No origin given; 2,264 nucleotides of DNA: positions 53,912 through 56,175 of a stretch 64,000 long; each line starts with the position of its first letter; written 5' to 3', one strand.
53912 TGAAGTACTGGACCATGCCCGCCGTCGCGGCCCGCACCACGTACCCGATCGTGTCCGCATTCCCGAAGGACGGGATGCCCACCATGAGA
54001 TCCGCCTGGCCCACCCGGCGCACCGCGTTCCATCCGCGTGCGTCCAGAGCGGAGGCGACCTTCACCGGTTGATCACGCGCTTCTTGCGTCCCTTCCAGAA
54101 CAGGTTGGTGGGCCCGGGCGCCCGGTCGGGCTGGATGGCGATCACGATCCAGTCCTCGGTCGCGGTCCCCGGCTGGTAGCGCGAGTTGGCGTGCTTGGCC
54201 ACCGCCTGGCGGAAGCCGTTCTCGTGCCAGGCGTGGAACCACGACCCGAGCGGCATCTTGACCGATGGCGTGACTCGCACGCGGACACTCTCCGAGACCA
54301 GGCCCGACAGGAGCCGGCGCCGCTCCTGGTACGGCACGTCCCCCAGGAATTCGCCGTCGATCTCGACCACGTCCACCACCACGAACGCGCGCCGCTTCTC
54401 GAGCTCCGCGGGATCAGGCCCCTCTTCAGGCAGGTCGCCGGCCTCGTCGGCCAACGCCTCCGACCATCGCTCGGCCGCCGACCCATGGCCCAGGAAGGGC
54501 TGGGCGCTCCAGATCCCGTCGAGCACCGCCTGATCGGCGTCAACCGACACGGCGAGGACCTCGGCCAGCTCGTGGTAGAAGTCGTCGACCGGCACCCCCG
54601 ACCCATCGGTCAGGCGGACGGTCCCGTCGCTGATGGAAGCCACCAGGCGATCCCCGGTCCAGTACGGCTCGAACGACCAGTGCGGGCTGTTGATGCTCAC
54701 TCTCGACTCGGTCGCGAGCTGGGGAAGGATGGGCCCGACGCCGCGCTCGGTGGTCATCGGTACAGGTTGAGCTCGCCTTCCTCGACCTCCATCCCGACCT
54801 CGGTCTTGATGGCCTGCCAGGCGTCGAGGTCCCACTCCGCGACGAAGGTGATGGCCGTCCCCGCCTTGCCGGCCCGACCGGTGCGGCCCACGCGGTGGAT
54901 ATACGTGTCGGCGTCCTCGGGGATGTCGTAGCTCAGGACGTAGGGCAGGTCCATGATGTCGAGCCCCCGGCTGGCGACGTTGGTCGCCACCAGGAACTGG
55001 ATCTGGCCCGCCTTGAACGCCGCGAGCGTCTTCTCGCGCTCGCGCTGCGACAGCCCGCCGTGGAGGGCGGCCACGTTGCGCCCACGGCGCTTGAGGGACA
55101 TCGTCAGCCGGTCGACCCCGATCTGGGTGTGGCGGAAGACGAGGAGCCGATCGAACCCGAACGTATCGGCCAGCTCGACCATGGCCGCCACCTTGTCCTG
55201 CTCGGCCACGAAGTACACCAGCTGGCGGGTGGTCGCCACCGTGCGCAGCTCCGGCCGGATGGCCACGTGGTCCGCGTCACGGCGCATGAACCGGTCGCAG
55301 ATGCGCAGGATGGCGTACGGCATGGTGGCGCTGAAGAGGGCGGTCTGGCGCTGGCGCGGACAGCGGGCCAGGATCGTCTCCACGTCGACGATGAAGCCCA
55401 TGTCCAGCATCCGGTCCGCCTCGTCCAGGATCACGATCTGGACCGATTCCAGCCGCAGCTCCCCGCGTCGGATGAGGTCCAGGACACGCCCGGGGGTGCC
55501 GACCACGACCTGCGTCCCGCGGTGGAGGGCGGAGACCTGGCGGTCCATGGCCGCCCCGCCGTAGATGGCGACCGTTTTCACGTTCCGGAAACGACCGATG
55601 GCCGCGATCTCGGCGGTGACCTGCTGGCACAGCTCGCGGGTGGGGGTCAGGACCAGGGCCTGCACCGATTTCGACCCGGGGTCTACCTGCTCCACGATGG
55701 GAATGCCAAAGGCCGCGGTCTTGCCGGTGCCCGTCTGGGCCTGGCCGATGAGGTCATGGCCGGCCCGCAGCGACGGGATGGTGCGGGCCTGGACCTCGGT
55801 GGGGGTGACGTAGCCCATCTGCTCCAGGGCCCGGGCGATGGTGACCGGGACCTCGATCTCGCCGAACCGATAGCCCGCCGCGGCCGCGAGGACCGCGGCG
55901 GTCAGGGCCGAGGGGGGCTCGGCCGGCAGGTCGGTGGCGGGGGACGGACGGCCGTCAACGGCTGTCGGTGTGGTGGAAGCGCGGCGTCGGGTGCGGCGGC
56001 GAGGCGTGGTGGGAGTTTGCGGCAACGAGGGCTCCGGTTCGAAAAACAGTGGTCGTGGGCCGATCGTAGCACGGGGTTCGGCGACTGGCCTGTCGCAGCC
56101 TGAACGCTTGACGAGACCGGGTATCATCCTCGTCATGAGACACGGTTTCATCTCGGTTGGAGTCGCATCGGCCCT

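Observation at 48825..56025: Seven-kb co-directional array: DEAD-box helicase, dead ligase-like, glycosyltransferase, Usp-GpgS fusion, glycerate kinase, endonuclease III, with five overlapping or near-abutting junctions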

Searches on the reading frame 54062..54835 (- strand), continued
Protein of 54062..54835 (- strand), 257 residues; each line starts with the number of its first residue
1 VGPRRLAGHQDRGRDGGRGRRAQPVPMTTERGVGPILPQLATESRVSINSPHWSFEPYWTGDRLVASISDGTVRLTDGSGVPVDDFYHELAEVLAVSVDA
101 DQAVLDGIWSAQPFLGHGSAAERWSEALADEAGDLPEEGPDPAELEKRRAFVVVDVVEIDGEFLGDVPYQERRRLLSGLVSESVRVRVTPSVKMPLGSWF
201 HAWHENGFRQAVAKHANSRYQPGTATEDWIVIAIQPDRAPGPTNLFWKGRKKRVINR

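Call 43: find_encoding_contigs(protein=P0465, flank=8000, max_places=1)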
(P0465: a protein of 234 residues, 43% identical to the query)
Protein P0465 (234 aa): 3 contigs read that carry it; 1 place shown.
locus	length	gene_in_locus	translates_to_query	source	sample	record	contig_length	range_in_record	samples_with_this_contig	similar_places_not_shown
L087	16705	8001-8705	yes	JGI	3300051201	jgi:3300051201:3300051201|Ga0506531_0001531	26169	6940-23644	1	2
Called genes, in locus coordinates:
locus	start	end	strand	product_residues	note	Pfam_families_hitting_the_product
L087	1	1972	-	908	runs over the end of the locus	PF00082:Peptidase_S8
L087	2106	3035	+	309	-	PF00682:HMGL-like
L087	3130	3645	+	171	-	PF01844:HNH, PF14279:HNH_5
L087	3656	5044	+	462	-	PF01743:PolyA_pol, PF12627:PolyA_pol_RNAbd, PF01966:HD, PF13735:tRNA_NucTran2_2 (weak)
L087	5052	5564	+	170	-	PF13432:TPR_16 (weak), PF14559:TPR_19 (weak)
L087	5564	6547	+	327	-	PF01073:3Beta_HSD, PF01370:Epimerase, PF02719:Polysacc_synt_2 (weak), PF04321:RmlD_sub_bind, PF05368:NmrA, PF13460:NAD_binding_10, PF16363:GDP_Man_Dehyd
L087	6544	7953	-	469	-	PF07690:MFS_1, PF11700:ATG22, PF07690:MFS_1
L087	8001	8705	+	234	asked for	PF01068:DNA_ligase_A_M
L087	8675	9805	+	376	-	PF00583:Acetyltransf_1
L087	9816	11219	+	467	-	-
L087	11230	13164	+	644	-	PF00582:Usp, PF00535:Glycos_transf_2 (weak)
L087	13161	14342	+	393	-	PF02595:Gly_kinase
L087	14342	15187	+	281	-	PF00730:HhH-GPD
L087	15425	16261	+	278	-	PF07811:TadE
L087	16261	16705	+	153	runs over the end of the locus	PF07811:TadE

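Call 47: fold_search(model_id=the predicted structure, library=pdb)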
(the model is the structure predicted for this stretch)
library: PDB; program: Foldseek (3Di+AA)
matches with E <= 10: 506; with E <= 0.001: 137
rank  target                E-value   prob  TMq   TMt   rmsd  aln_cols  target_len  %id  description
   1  6wbo                  7.0e-13  1.00  0.65  0.28   6.9       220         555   20  DNA-Ligase from Thermococcus gammatolerans (released 2021-05-05)
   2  1vs0_B                1.0e-12  1.00  0.59  0.45   6.4       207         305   28  Crystal Structure of the Ligase Domain from M. tuberculosis LigD at 2.4A (released 2006-02-28)
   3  9dfa                  1.4e-12  1.00  0.62  0.27   9.6       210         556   20  Thermococcus gammatolerans DNA Ligase (released 2026-03-18)
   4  3rr5                  2.2e-12  1.00  0.61  0.27   8.4       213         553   19  DNA ligase from the archaeon Thermococcus sp. 1519 (released 2012-04-11)
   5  4eq5                  4.8e-12  1.00  0.66  0.31   8.9       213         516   18  DNA ligase from the archaeon Thermococcus sibiricus (released 2012-05-09)
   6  9df9                  5.0e-12  1.00  0.63  0.28   7.1       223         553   19  Thermococcus gammatolerans DNA Ligase (released 2026-03-18)
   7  6nhx                  6.0e-12  1.00  0.60  0.47   5.8       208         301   26  mycobacterial DNA ligase D complexed with ATP and MES (released 2019-02-13)
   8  2cfm                  6.0e-12  1.00  0.62  0.27   9.2       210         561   18  ATP-DEPENDENT DNA LIGASE FROM PYROCOCCUS FURIOSUS (released 2006-07-12)
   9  1vs0_A                1.2e-11  1.00  0.59  0.46   6.0       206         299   28  Crystal Structure of the Ligase Domain from M. tuberculosis LigD at 2.4A (released 2006-02-28)
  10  6nhz                  7.9e-11  1.00  0.61  0.47   6.3       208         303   27  mycobacterial DNA ligase D complexed with ATP and Mg (released 2019-02-13)
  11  9cqc_f                1.2e-10  1.00  0.62  0.18   5.2       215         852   15  The ligation complex like in the NHEJ pathway (released 2025-04-23)
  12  3l2p_A                2.3e-10  1.00  0.61  0.28   6.7       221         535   16  Human DNA Ligase III Recognizes DNA Ends by Dynamic Switching Between Two DNA Bound States (released 2010-07-14)
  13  3gde                  4.7e-10  1.00  0.62  0.27   7.9       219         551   18  The closed conformation of ATP-dependent DNA ligase from Archaeoglobus fulgidus (released 2009-12-15)
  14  2hiv                  7.2e-10  1.00  0.63  0.27   8.5       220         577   15  ATP-dependent DNA ligase from S. solfataricus (released 2006-11-07)
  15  9bs3_E                8.6e-10  1.00  0.66  0.33   8.7       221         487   15  Wild type DNA Ligase 1 with 5'-rG:C (released 2024-09-25)
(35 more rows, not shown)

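Call 72: find_encoding_contigs(protein=P0427, flank=8000, max_places=1)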
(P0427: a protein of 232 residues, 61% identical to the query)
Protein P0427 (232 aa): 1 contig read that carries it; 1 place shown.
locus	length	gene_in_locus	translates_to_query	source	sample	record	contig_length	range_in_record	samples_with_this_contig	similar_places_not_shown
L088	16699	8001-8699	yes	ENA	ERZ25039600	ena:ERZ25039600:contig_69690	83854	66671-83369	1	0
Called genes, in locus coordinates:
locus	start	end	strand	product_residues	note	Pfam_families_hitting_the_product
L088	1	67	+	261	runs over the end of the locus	PF00378:ECH_1, PF16113:ECH_2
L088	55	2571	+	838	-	PF00376:MerR (weak), PF12728:HTH_17, PF00289:Biotin_carb_N, PF02222:ATP-grasp, PF02786:CPSase_L_D2, PF07478:Dala_Dala_lig_C, PF02785:Biotin_carb_C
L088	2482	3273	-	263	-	PF00583:Acetyltransf_1, PF13508:Acetyltransf_7 (weak)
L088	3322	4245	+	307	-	PF00682:HMGL-like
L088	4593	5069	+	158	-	PF01844:HNH, PF14279:HNH_5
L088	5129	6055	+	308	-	PF12627:PolyA_pol_RNAbd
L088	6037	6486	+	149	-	PF13735:tRNA_NucTran2_2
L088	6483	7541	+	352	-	PF13432:TPR_16 (weak), PF14559:TPR_19, PF01370:Epimerase, PF16363:GDP_Man_Dehyd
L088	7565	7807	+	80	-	-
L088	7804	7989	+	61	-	-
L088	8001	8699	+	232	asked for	PF01068:DNA_ligase_A_M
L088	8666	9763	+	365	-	PF00583:Acetyltransf_1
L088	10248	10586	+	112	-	-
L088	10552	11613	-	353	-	-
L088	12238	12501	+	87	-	-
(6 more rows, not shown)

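Call 73: find_encoding_contigs(protein=P0440, flank=8000, max_places=1)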
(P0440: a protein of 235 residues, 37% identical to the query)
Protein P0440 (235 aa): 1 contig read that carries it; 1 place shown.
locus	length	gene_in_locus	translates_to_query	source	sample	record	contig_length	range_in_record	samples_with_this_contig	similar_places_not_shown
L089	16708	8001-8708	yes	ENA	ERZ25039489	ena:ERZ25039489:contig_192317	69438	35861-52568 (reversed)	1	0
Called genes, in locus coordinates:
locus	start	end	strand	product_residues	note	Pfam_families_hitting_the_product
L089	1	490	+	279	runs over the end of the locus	PF03167:UDG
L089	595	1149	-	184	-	PF00857:Isochorismatase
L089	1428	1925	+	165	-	PF03473:MOSC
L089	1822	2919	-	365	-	PF13468:Glyoxalase_3, PF13669:Glyoxalase_4 (weak)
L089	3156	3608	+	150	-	PF07884:VKOR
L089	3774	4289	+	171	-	PF01844:HNH, PF14279:HNH_5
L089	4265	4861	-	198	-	-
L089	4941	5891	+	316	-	PF12627:PolyA_pol_RNAbd, PF01966:HD, PF13735:tRNA_NucTran2_2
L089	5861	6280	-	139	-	-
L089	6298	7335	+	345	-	PF01073:3Beta_HSD, PF01370:Epimerase, PF02719:Polysacc_synt_2 (weak), PF04321:RmlD_sub_bind, PF05368:NmrA (weak), PF13460:NAD_binding_10, PF16363:GDP_Man_Dehyd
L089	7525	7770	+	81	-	-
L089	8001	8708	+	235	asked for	PF01068:DNA_ligase_A_M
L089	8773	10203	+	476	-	-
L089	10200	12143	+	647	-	PF00582:Usp, PF00535:Glycos_transf_2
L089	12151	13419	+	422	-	PF02595:Gly_kinase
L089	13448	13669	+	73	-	PF02604:PhdYeFM_antitox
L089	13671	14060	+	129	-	PF01850:PIN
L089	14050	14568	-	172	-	-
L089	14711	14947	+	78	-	-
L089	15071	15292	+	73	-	PF04255:DUF433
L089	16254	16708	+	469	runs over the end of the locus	PF00672:HAMP, PF00512:HisKA, PF02518:HATPase_c (weak)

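Call 74: find_encoding_contigs(protein=P0264, flank=8000, max_places=1)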
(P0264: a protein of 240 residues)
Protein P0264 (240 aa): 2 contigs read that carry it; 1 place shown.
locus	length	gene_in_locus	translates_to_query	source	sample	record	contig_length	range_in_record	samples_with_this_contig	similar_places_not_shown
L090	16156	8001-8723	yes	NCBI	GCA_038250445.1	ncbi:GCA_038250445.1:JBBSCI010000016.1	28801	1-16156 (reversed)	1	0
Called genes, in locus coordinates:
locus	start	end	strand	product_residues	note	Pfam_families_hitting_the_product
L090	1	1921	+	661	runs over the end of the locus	PF12728:HTH_17, PF00289:Biotin_carb_N, PF02786:CPSase_L_D2, PF07478:Dala_Dala_lig_C, PF02785:Biotin_carb_C, PF00364:Biotin_lipoyl, PF25919:BSH_CusB (faint)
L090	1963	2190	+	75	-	-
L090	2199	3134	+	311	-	PF00682:HMGL-like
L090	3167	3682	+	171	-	PF01844:HNH, PF14279:HNH_5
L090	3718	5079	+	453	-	PF01743:PolyA_pol, PF12627:PolyA_pol_RNAbd, PF01966:HD, PF13735:tRNA_NucTran2_2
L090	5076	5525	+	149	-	PF13432:TPR_16, PF14559:TPR_19 (weak)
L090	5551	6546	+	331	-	PF01073:3Beta_HSD, PF01370:Epimerase, PF02719:Polysacc_synt_2, PF04321:RmlD_sub_bind, PF05368:NmrA (weak), PF13460:NAD_binding_10 (weak), PF16363:GDP_Man_Dehyd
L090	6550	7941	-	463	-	PF07690:MFS_1 (weak), PF11700:ATG22, PF07690:MFS_1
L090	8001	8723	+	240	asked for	-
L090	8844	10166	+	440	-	-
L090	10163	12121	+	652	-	PF00582:Usp, PF00535:Glycos_transf_2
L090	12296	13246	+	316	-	PF02595:Gly_kinase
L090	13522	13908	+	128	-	PF01850:PIN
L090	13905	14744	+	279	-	PF00730:HhH-GPD (weak)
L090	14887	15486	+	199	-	PF07811:TadE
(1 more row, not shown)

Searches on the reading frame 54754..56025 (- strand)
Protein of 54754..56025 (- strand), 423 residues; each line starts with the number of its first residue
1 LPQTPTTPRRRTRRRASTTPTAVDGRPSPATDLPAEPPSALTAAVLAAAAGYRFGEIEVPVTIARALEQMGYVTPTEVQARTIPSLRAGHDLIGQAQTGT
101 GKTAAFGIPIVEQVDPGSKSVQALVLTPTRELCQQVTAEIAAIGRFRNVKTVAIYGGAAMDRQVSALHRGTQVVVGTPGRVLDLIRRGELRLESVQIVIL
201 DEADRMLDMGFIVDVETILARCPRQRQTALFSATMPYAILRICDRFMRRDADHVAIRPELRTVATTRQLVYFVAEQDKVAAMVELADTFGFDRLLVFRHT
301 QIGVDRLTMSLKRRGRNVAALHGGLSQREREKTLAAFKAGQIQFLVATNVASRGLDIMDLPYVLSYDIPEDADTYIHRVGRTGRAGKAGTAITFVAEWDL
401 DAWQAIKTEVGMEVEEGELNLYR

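Call 5: search_protein_families(library=ncbifam, proteins=[window:54754-56025:-], max_evalue=0.01)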
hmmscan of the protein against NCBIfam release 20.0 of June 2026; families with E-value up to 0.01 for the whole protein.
window:54754-56025:- (423 aa): 45 families (the best 25 are shown)
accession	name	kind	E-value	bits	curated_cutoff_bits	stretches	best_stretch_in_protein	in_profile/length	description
NF053631.1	RNA_helic_CshA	equivalog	3e-128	428.4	646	1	54-410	1-356/434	degradosome RNA helicase CshA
NF008744.0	PRK11776.1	equivalog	7.1e-113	377.6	524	1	53-419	5-370/460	ATP-dependent RNA helicase DbpA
NF008642.0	PRK11634.1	equivalog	3.2e-102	343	989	1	54-419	8-373/628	DEAD/DEAH family ATP-dependent RNA helicase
NF053710.1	RNA_heli_RhlE2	exception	9.3e-98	328.2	925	1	62-399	11-357/635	RNA helicase RhlE2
NF053711.1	RNA_heli_RhlE1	exception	1.6e-97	327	750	1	63-411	12-364/434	RNA helicase RhlE1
NF007882.0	PRK10590.1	equivalog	6.1e-88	295.8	743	1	59-396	8-350/456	ATP-dependent RNA helicase RhlE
NF053636.1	DDHlcsCsdAPsy1082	equivalog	1e-87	294.8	890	1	54-409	5-361/512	DEAD/DEAH box helicase CsdA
NF008394.0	PRK11192.1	equivalog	5.5e-87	292.4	507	1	53-406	4-362/441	ATP-dependent RNA helicase SrmB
NF002340.1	PRK01297.1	equivalog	4e-85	285.8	564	1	53-412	2-370/372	ATP-dependent RNA helicase RhlB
NF003419.0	PRK04837.1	equivalog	4.2e-83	279.4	588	1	52-409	9-374/424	ATP-dependent RNA helicase RhlB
NF003390.0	PRK04537.1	equivalog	1.5e-76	258.7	732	1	56-397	13-363/572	ATP-dependent RNA helicase RhlB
NF010337.0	PRK13766.1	equivalog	8.8e-22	77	610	2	317-401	400-483/781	Hef nuclease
TIGR01389.1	recQ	equivalog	1.7e-18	66.4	640.2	1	69-405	8-338/591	DNA helicase RecQ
TIGR04121.1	DEXH_lig_assoc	equivalog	9e-16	56.7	850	1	74-397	13-358/804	ligase-associated DNA damage response DEXH box helicase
TIGR03817.1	DECH_helic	hypoth_equivalog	4.3e-14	51.7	874.1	2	61-222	23-184/742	helicase/secretion neighborhood putative DEAH-box helicase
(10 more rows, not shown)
